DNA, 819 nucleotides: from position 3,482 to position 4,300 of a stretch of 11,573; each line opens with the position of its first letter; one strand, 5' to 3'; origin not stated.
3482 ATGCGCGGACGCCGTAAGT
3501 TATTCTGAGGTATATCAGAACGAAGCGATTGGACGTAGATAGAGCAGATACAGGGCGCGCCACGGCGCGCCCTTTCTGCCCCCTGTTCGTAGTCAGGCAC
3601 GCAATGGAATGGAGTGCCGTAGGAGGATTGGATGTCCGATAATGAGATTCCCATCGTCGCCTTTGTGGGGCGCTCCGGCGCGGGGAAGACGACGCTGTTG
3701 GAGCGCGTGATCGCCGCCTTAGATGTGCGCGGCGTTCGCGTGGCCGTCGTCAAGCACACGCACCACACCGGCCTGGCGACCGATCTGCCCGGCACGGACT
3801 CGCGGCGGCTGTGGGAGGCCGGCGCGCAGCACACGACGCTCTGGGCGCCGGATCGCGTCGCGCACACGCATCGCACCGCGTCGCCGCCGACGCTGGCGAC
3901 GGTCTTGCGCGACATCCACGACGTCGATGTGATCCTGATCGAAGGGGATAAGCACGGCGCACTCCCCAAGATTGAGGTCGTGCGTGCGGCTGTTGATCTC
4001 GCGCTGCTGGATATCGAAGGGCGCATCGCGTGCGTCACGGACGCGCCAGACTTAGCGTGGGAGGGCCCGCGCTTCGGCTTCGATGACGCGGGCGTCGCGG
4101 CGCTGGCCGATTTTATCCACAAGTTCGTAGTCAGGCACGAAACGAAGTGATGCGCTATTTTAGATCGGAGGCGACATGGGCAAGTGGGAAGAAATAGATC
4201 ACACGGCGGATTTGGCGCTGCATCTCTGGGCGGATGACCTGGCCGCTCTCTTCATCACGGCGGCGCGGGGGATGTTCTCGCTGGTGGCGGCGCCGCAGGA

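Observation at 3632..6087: MobB-like GTPase tightly linked to archease-RtcB: candidate three-gene RNA-repair operon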

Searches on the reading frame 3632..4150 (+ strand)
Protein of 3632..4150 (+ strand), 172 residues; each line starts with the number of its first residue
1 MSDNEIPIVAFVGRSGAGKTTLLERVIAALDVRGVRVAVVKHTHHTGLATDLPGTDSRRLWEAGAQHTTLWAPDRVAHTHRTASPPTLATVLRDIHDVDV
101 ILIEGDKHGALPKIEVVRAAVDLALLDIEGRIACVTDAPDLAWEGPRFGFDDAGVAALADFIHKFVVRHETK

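Call 3: search_protein_families(library=pfam, proteins=[window:3632-4150:+], max_evalue=0.01)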
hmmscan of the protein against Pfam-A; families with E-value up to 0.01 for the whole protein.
window:3632-4150:+ (172 aa): 14 families
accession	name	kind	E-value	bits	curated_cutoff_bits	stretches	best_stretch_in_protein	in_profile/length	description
PF03205.20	MobB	-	2.1e-33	115.4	26.6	1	8-126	1-119/133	Molybdopterin guanine dinucleotide synthesis protein B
PF02492.25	cobW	-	0.0001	22.4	20.7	1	8-105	2-91/180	CobW/HypB/UreG, nucleotide-binding domain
PF13401.12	AAA_22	-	0.00016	22.4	27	1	8-48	7-47/130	AAA domain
PF03308.22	MeaB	-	0.00032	20.3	23.1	1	9-40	36-67/273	Methylmalonyl Co-A mutase-associated GTPase MeaB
PF13191.12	AAA_16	-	0.00033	21.6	32.6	1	6-86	24-106/167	AAA ATPase domain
PF00005.33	ABC_tran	-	0.0014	19.7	25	1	8-31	13-36/137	ABC transporter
PF03266.21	NTPase_1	-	0.0016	18.8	23.9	1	11-38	4-31/168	NTPase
PF19842.5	YqeC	-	0.0019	18.9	27.6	1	9-106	1-99/145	YqeC protein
PF03193.22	RsgA_GTPase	-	0.0021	18.3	30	1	8-47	108-144/174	RsgA GTPase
PF01656.29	CbiA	-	0.0023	18.4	25.4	1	9-41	2-34/125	CobQ/CobB/MinD/ParA nucleotide binding domain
PF13604.12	AAA_30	-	0.0027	17.9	27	1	9-45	21-57/191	AAA domain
PF25199.1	nSTAND_NTPase5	-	0.0035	17.6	34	1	6-43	41-79/145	Novel STAND NTPase 5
PF00931.28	NB-ARC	-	0.0056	16.4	23.5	1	3-29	15-41/248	NB-ARC domain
PF01926.29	MMR_HSR1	-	0.0097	16.4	21.9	0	9-29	2-22/113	50S ribosome-binding GTPase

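Call 4: search_protein_families(library=ncbifam, proteins=[window:3632-4150:+], max_evalue=0.01)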
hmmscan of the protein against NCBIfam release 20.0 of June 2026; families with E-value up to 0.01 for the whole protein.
window:3632-4150:+ (172 aa): 31 families (the best 25 are shown)
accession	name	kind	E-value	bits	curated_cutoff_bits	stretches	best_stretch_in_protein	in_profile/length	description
NF011056.0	PRK14489.1-1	equivalog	9.1e-31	107.3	379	1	5-165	202-353/363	bifunctional molybdenum cofactor guanylyltransferase MobA/molybdopterin-guanine dinucleotide biosynthesis adaptor protein MobB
NF011060.0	PRK14491.1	equivalog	1.5e-30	106.2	532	1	4-170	9-178/598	bifunctional molybdopterin-guanine dinucleotide biosynthesis adaptor protein MobB/molybdopterin molybdotransferase MoeA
TIGR00176.1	mobB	equivalog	2.7e-30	105.4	76.2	1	8-122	1-114/155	molybdopterin-guanine dinucleotide biosynthesis protein B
NF011066.0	PRK14495.1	equivalog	5.1e-25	88.4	596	1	9-163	4-157/452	putative molybdopterin-guanine dinucleotide biosynthesis protein MobB/unknown domain fusion protein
NF008021.0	PRK10751.1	equivalog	4.3e-24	85.5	204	1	2-168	2-171/174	molybdopterin-guanine dinucleotide biosynthesis protein MobB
NF011057.0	PRK14489.1-2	subfamily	2.2e-21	76.5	541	1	8-165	204-360/363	bifunctional molybdenum cofactor guanylyltransferase MobA/molybdopterin-guanine dinucleotide biosynthesis adaptor protein MobB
NF011059.0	PRK14490.1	equivalog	3.3e-14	52.8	354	1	9-166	14-172/374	bifunctional molybdenum cofactor guanylyltransferase MobA/molybdopterin-guanine dinucleotide biosynthesis adaptor protein MobB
NF011065.0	PRK14494.1-4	equivalog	6.2e-14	51.9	287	1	9-162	13-156/244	putative molybdopterin-guanine dinucleotide biosynthesis protein MobB/FeS domain-containing protein protein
NF011062.0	PRK14494.1-1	equivalog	1.2e-10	41.3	323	1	8-128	3-119/231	putative molybdopterin-guanine dinucleotide biosynthesis protein MobB/FeS domain-containing protein protein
NF011063.0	PRK14494.1-2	equivalog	2.6e-10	40.4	258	1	8-109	3-101/227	putative molybdopterin-guanine dinucleotide biosynthesis protein MobB/FeS domain-containing protein protein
NF011061.0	PRK14493.1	equivalog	8e-08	32.1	215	1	9-121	4-111/274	molybdopterin synthase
NF011064.0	PRK14494.1-3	equivalog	9.9e-07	28.4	418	1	8-126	3-114/244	putative molybdopterin-guanine dinucleotide biosynthesis protein MobB/FeS domain-containing protein protein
TIGR00750.1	lao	equivalog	0.00035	19.8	240.75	1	8-40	36-68/300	methylmalonyl Co-A mutase-associated GTPase MeaB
NF006746.0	PRK09270.1-5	subfamily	0.00064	18.7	250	1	7-40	22-55/210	nucleoside/nucleotide kinase family protein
TIGR03172.2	TIGR03172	equivalog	0.0009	19.1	73.05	1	8-106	1-99/209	selenium cofactor biosynthesis protein YqeC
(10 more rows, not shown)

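Call 8: find_homologous_proteins(query=window:3632-4150:+)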
Query window:3632-4150:+ (172 aa): 360 proteins with E <= 0.001 among 2790 candidates; the best 120 are listed.
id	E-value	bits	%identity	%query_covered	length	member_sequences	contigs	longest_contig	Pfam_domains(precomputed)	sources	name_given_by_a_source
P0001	8.9e-108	375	100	100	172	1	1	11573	PF03205.21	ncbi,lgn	-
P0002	1.5e-94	332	89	100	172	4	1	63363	PF03205.21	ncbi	-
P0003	5.6e-92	324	88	100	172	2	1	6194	PF03205.21,PF02492.26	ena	-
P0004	3.6e-91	321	89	97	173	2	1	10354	PF03205.21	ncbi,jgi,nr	ncbi:MAG: molybdopterin-guanine dinucleotide biosynthesis protein B [Chloroflexi bacterium]|jgi:moly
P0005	1.2e-90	320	86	98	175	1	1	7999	PF03205.21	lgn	-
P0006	1.4e-90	319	84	100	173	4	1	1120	PF03205.21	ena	-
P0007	9.6e-86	304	84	97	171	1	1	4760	PF03205.21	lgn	-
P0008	2.7e-55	205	62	95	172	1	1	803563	PF03205.21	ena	-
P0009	8.0e-55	203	59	97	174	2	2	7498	PF03205.21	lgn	-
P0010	9.9e-55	203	61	96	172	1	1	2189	PF03205.21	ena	-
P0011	1.0e-54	203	61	94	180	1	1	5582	PF03205.21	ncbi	-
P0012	3.4e-54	201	62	95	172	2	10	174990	PF03205.21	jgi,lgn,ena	-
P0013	3.9e-54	201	62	92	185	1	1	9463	PF03205.21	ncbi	ncbi:MAG: molybdopterin-guanine dinucleotide biosynthesis protein B [Anaerolineae bacterium]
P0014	1.2e-53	199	59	95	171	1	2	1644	PF03205.21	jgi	jgi:molybdopterin-guanine dinucleotide biosynthesis protein B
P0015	3.3e-53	198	59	97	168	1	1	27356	PF03205.21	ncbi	-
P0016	3.4e-53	198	60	97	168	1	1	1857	PF03205.21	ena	-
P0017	3.6e-53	198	63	92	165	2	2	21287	PF03205.21,PF01656.30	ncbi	-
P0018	4.2e-53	197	59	95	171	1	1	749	PF03205.21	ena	-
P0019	8.6e-53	196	58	97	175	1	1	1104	PF03205.21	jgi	jgi:molybdopterin-guanine dinucleotide biosynthesis protein MobB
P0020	1.2e-52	196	57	100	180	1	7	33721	PF03205.21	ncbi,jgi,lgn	-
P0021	1.5e-52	196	61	91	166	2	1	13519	PF03205.21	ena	-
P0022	2.0e-52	195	58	97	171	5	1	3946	PF03205.21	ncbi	ncbi:MAG: molybdopterin-guanine dinucleotide biosynthesis protein B [Anaerolineae bacterium]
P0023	2.7e-52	195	57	96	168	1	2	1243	PF03205.21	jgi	jgi:molybdopterin-guanine dinucleotide biosynthesis protein B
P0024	5.4e-52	194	60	97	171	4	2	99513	PF03205.21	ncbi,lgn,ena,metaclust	ncbi:MAG: molybdopterin-guanine dinucleotide biosynthesis protein B [Anaerolineae bacterium]|metaclu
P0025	7.2e-52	193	60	95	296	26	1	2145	PF03205.21,PF01926.30,PF00005.34,PF00009.34,PF13555.13,PF13238.13,PF03308.23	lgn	-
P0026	7.2e-52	193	58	97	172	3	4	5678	PF03205.21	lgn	-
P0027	1.1e-51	193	59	95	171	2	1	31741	PF03205.21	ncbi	-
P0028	1.9e-51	192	58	96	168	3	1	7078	PF03205.21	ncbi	-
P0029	2.0e-51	192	58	95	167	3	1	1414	PF03205.21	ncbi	-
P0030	2.6e-51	192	58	95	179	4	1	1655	PF03205.21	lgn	-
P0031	3.1e-51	191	58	97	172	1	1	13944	PF03205.21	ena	-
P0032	4.1e-51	191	57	98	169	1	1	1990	PF03205.21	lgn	-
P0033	4.1e-51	191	57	99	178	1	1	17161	PF03205.21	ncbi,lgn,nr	ncbi:MAG: molybdopterin-guanine dinucleotide biosynthesis protein B [Anaerolineae bacterium]|nr:moly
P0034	4.6e-51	191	59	96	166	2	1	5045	PF03205.21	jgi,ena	jgi:molybdopterin-guanine dinucleotide biosynthesis protein MobB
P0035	4.8e-51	191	56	98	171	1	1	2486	PF03205.21,PF02492.26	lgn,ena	-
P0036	5.7e-51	191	60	92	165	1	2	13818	PF03205.21,PF01656.30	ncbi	-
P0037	5.8e-51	191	59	95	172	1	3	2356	PF03205.21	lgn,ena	-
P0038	5.8e-51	191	56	97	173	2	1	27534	PF03205.21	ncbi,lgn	-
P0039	6.9e-51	190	60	95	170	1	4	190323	PF03205.21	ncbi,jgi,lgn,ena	-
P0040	8.3e-51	190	57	97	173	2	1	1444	PF03205.21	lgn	-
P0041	8.7e-51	190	60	94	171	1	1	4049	PF03205.21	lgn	-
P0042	9.1e-51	190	58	96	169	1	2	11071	PF03205.21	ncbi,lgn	-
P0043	1.7e-50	189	60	94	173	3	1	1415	PF03205.21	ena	-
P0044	1.3e-49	186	58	99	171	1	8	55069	PF03205.21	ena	-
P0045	1.4e-49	186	58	96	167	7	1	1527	PF03205.21,PF01656.30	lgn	-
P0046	3.1e-49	185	57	95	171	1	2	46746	PF03205.21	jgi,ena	-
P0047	9.2e-49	183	55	96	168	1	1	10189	PF03205.21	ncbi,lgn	-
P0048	7.4e-48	180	57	96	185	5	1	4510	PF03205.21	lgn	-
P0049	8.3e-48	180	57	95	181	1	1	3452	PF03205.21,PF01656.30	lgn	-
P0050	9.8e-48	180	55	95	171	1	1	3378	PF03205.21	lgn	-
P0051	1.7e-47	179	55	95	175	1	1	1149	PF03205.21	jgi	jgi:molybdopterin-guanine dinucleotide biosynthesis protein MobB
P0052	5.5e-47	178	57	97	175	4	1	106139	PF03205.21,PF03308.23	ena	-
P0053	1.1e-45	173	53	92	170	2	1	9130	PF03205.21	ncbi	-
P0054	2.0e-45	172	55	95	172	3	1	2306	PF03205.21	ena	-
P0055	6.0e-45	171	57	92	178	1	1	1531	PF03205.21,PF03308.23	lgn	-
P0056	9.0e-45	170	58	95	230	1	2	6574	PF03205.21,PF25734.2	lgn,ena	-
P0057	2.1e-44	169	57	94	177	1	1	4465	PF03205.21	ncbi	-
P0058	6.5e-44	168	55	92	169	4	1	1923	PF03205.21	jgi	-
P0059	8.0e-44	167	57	93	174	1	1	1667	PF03205.21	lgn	-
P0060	1.2e-43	167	47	97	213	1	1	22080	PF03205.21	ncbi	-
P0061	1.2e-43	167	51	94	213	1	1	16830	PF03205.21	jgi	jgi:molybdopterin-guanine dinucleotide biosynthesis protein B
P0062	2.3e-43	166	56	94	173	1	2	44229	PF03205.21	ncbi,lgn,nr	ncbi:MAG: molybdopterin-guanine dinucleotide biosynthesis protein B [Chloroflexota bacterium]|nr:mol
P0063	4.3e-42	162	57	91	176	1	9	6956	PF03205.21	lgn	-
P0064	1.5e-41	160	55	91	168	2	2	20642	PF03205.21,PF13604.13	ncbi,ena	-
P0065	1.6e-41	160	52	94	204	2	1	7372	PF03205.21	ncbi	-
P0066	3.6e-41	159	51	97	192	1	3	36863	PF03205.21,PF13555.13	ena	-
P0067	1.7e-40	156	55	94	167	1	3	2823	PF03205.21,PF01656.30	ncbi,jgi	jgi:molybdopterin-guanine dinucleotide biosynthesis protein B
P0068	3.4e-40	155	50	96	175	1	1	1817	PF03205.21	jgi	jgi:molybdopterin-guanine dinucleotide biosynthesis adapter protein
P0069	6.1e-40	155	54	94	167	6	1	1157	PF03205.21,PF01656.30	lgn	-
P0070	6.6e-40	155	55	91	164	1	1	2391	PF03205.21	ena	-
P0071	4.2e-39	152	52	94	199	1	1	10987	PF03205.21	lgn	-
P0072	7.6e-39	151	56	91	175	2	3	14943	PF03205.21,PF01656.30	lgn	-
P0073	6.1e-38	148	53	92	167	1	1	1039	PF03205.21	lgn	-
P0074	1.0e-37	147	52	91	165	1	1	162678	PF03205.21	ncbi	-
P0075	1.6e-37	147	52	92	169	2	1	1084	PF03205.21,PF01656.30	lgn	-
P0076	2.7e-37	146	51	94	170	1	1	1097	PF03205.21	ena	-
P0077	5.4e-37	145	54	91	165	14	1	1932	PF03205.21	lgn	-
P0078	7.0e-37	145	50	84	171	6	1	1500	PF03205.21,PF01656.30,PF03308.23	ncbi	-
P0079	1.8e-36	143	49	96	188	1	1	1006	PF03205.21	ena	-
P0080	2.0e-36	143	52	90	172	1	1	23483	PF03205.21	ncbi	-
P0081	2.1e-36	143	62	73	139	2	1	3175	PF03205.21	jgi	-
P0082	2.2e-36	143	49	92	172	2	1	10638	PF03205.21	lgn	-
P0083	3.0e-36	143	48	92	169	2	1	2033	PF03205.21,PF01656.30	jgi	jgi:molybdopterin-guanine dinucleotide biosynthesis protein MobB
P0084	4.0e-36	142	51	98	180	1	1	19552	PF03205.21,PF02492.26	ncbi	ncbi:MAG: molybdopterin-guanine dinucleotide biosynthesis protein B [Anaerolineae bacterium]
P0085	7.2e-36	141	52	90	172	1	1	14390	PF03205.21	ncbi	-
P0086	1.5e-35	140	52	84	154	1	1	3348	PF03205.21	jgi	jgi:molybdopterin-guanine dinucleotide biosynthesis protein B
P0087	2.3e-35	140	52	96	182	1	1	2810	PF03205.21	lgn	-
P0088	4.2e-35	139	51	91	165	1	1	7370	PF03205.21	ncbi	-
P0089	5.5e-35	139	48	91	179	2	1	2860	PF03205.21,PF03308.23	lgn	-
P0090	1.6e-33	134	49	94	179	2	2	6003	PF03205.21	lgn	-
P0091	2.8e-33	133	50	94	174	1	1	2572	PF03205.21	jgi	jgi:molybdopterin-guanine dinucleotide biosynthesis protein B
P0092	1.7e-32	130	47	96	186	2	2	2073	PF03205.21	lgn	-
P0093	1.2e-31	128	46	98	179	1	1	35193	PF03205.21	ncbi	-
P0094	5.6e-30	122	45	97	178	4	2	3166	PF03205.21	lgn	-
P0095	5.7e-30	122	47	92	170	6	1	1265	PF03205.21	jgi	-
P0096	1.8e-28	117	44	96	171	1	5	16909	PF03205.21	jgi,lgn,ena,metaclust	metaclust:\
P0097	3.6e-28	116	46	92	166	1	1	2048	PF03205.21,PF02492.26,PF03308.23,PF25199.2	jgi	jgi:molybdopterin-guanine dinucleotide biosynthesis protein B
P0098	4.5e-28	116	43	100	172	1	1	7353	PF03205.21,PF00005.34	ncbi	-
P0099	4.8e-28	116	45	92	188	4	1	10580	PF03205.21,PF02492.26,PF01656.30,PF03308.23,PF13191.13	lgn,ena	-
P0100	8.7e-28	115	46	96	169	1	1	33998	PF03205.21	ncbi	-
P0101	8.8e-28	115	47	60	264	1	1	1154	PF03205.21,PF02492.26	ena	-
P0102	3.7e-27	113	45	97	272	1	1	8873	PF03205.21,PF01656.30,PF03453.23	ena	-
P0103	2.1e-25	107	41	91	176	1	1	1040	PF03205.21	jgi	jgi:molybdopterin-guanine dinucleotide biosynthesis protein B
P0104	2.7e-25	107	46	95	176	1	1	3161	PF03205.21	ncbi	-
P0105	2.8e-25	107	45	94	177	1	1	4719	PF03205.21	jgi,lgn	jgi:molybdopterin-guanine dinucleotide biosynthesis protein B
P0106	3.1e-25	107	40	97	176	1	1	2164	PF03205.21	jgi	jgi:molybdopterin-guanine dinucleotide biosynthesis protein B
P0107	8.0e-25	105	46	92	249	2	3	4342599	PF03205.21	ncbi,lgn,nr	ncbi:molybdopterin-guanine dinucleotide biosynthesis protein B [Aeromonas sp. FDAARGOS 1415]|nr:moly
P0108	1.0e-24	105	47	84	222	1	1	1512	PF03205.21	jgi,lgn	jgi:molybdopterin-guanine dinucleotide biosynthesis protein B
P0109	1.2e-24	105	38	97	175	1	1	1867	PF03205.21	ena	-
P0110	1.4e-24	105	45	94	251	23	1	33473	PF03205.21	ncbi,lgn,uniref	ncbi:molybdopterin-guanine dinucleotide biosynthesis protein B [Aeromonas taiwanensis]|uniref:molybd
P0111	2.0e-24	104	39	97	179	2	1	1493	PF03205.21,PF25199.2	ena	-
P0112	1.7e-23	101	43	96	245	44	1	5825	PF03205.21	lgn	-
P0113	2.7e-23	100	44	92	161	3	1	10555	PF03205.21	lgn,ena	-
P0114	4.5e-23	100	44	90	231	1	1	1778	PF03205.21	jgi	-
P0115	1.7e-22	98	41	99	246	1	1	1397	PF03205.21,PF14375.12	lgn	-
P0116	1.9e-22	98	44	97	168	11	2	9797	PF03205.21,PF25199.2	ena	-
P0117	2.8e-22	97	43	92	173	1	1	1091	PF03205.21,PF02492.26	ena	-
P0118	3.6e-22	97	44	88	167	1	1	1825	PF03205.21,PF02492.26,PF00005.34,PF13401.13,PF03308.23,PF25199.2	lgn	-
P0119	4.2e-22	97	45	87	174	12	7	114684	PF03205.21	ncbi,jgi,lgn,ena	jgi:molybdopterin-guanine dinucleotide biosynthesis protein B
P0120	4.5e-22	96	43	92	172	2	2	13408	PF03205.21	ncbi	-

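Call 10: find_encoding_contigs(protein=P0002, flank=10000, max_places=4)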
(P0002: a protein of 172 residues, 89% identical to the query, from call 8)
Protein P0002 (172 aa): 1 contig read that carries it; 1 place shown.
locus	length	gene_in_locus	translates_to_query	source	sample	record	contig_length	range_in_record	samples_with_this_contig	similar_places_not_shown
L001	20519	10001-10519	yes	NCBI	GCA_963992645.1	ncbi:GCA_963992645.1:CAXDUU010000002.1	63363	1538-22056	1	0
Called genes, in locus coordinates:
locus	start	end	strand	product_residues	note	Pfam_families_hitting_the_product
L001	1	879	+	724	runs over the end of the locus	PF10114:PocR, PF13185:GAF_2, PF01590:GAF, PF13492:GAF_3, PF01590:GAF, PF13185:GAF_2, PF13492:GAF_3, PF07730:HisKA_3, +2 more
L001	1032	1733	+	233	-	PF00072:Response_reg, PF00196:GerE, PF08281:Sigma70_r4_2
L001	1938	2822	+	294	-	-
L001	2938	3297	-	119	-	-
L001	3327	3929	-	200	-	-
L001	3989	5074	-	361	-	PF00072:Response_reg, PF00512:HisKA, PF02518:HATPase_c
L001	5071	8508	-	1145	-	PF08448:PAS_4, PF08447:PAS_3, PF00989:PAS, PF08448:PAS_4, PF01590:GAF, PF07536:HWE_HK, PF07568:HisKA_2, PF02518:HATPase_c, +7 more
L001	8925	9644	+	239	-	PF07228:SpoIIE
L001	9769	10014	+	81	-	-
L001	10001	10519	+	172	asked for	PF03205:MobB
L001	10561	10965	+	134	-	PF01951:Archease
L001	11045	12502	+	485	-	PF01139:RtcB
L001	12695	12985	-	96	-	PF00313:CSD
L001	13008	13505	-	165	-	PF00254:FKBP_C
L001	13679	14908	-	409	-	PF00155:Aminotran_1_2, PF12897:Asp_aminotransf (weak)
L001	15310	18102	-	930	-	PF02739:5_3_exonuc_N, PF01367:5_3_exonuc, PF01612:DNA_pol_A_exo1, PF22619:DNA_polI_exo1 (weak), PF00476:DNA_pol_A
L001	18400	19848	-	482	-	PF14353:CpXC, PF26740:DUF8246 (weak)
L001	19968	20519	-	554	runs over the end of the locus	PF13185:GAF_2, PF13492:GAF_3, PF00989:PAS (weak), PF08448:PAS_4, PF13426:PAS_9 (weak), PF00512:HisKA, PF02518:HATPase_c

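Call 11: find_encoding_contigs(protein=P0008, flank=10000, max_places=4)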
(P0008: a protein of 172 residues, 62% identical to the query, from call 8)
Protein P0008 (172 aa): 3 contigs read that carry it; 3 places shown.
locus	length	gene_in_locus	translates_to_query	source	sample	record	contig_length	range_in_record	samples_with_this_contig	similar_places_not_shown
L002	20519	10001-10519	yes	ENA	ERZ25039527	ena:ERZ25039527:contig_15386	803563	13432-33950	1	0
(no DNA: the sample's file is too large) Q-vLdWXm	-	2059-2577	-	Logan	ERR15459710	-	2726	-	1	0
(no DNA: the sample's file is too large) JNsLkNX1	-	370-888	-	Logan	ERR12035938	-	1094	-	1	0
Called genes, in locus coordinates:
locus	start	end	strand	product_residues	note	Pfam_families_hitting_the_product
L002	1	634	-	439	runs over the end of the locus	PF07690:MFS_1, PF12832:MFS_1_like (faint), PF07690:MFS_1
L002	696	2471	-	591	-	PF00939:Na_sulph_symp (weak), PF03600:CitMHS, PF02080:TrkA_C, PF00939:Na_sulph_symp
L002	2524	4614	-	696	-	PF02629:CoA_binding, PF13380:CoA_binding_2, PF13607:Succ_CoA_lig, PF19045:Ligase_CoA_2, PF13549:ATP-grasp_5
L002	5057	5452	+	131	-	PF08241:Methyltransf_11, PF13649:Methyltransf_25, PF13489:Methyltransf_23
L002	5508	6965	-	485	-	PF00437:T2SSE, PF27713:UCP018868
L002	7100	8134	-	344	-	PF01699:Na_Ca_ex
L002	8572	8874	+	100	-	PF02699:YajC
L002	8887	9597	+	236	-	PF07228:SpoIIE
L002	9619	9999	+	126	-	-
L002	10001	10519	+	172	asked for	PF03205:MobB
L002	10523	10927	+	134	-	PF01951:Archease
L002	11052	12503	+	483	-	PF01139:RtcB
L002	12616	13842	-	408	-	PF00155:Aminotran_1_2, PF12897:Asp_aminotransf (weak)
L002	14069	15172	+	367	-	PF13727:CoA_binding_3, PF02397:Bac_transf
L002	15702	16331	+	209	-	PF08241:Methyltransf_11, PF08242:Methyltransf_12, PF13649:Methyltransf_25, PF13847:Methyltransf_31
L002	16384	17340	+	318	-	PF04203:Sortase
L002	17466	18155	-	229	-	PF01895:PhoU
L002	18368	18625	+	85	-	-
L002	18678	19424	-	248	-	-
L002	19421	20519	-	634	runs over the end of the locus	PF01590:GAF, PF13185:GAF_2, PF13492:GAF_3, PF07730:HisKA_3, PF02518:HATPase_c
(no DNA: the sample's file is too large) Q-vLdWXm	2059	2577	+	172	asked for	PF03205:MobB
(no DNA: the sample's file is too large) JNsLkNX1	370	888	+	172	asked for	PF03205:MobB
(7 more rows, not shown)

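Call 12: find_encoding_contigs(protein=P0012, flank=10000, max_places=4)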
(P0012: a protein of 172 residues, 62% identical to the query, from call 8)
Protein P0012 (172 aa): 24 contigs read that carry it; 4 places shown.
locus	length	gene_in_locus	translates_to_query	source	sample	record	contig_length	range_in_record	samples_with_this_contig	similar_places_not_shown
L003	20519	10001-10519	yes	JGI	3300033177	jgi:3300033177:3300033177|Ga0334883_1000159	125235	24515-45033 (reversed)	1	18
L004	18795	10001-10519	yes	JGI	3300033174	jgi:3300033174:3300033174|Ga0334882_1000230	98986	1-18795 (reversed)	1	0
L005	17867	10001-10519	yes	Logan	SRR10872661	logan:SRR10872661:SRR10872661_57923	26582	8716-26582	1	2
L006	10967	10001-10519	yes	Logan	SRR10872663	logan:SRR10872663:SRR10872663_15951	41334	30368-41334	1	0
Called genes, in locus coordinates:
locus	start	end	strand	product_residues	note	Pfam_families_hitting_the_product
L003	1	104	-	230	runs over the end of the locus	PF06026:Rib_5-P_isom_A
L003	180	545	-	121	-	PF01035:DNA_binding_1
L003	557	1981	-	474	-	PF07690:MFS_1, PF12832:MFS_1_like (faint), PF13347:MFS_2 (weak), PF07690:MFS_1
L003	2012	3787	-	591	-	PF00939:Na_sulph_symp (weak), PF03600:CitMHS, PF02080:TrkA_C, PF00939:Na_sulph_symp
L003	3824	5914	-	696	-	PF02629:CoA_binding, PF13380:CoA_binding_2, PF13607:Succ_CoA_lig, PF19045:Ligase_CoA_2, PF13549:ATP-grasp_5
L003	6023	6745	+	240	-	PF13489:Methyltransf_23, PF01209:Ubie_methyltran, PF13847:Methyltransf_31, PF08241:Methyltransf_11, PF08242:Methyltransf_12, PF13649:Methyltransf_25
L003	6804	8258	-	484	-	PF00437:T2SSE, PF27713:UCP018868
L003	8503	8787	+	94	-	PF02699:YajC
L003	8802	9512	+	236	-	PF07228:SpoIIE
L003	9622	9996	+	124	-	-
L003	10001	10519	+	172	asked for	PF03205:MobB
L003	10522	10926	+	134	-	PF01951:Archease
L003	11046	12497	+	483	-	PF01139:RtcB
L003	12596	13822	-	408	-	PF00155:Aminotran_1_2, PF12897:Asp_aminotransf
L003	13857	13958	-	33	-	-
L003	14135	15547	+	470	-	PF13727:CoA_binding_3, PF02397:Bac_transf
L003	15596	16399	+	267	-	PF02353:CMAS, PF13489:Methyltransf_23, PF01209:Ubie_methyltran, PF13847:Methyltransf_31, PF08241:Methyltransf_11, PF08242:Methyltransf_12, PF13649:Methyltransf_25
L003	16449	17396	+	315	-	PF04203:Sortase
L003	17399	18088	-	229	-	PF01895:PhoU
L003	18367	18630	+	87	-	-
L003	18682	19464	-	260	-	-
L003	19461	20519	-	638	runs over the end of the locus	PF01590:GAF, PF13185:GAF_2, PF13492:GAF_3, PF07730:HisKA_3, PF02518:HATPase_c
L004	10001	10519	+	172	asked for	PF03205:MobB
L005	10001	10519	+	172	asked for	PF03205:MobB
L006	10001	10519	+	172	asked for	PF03205:MobB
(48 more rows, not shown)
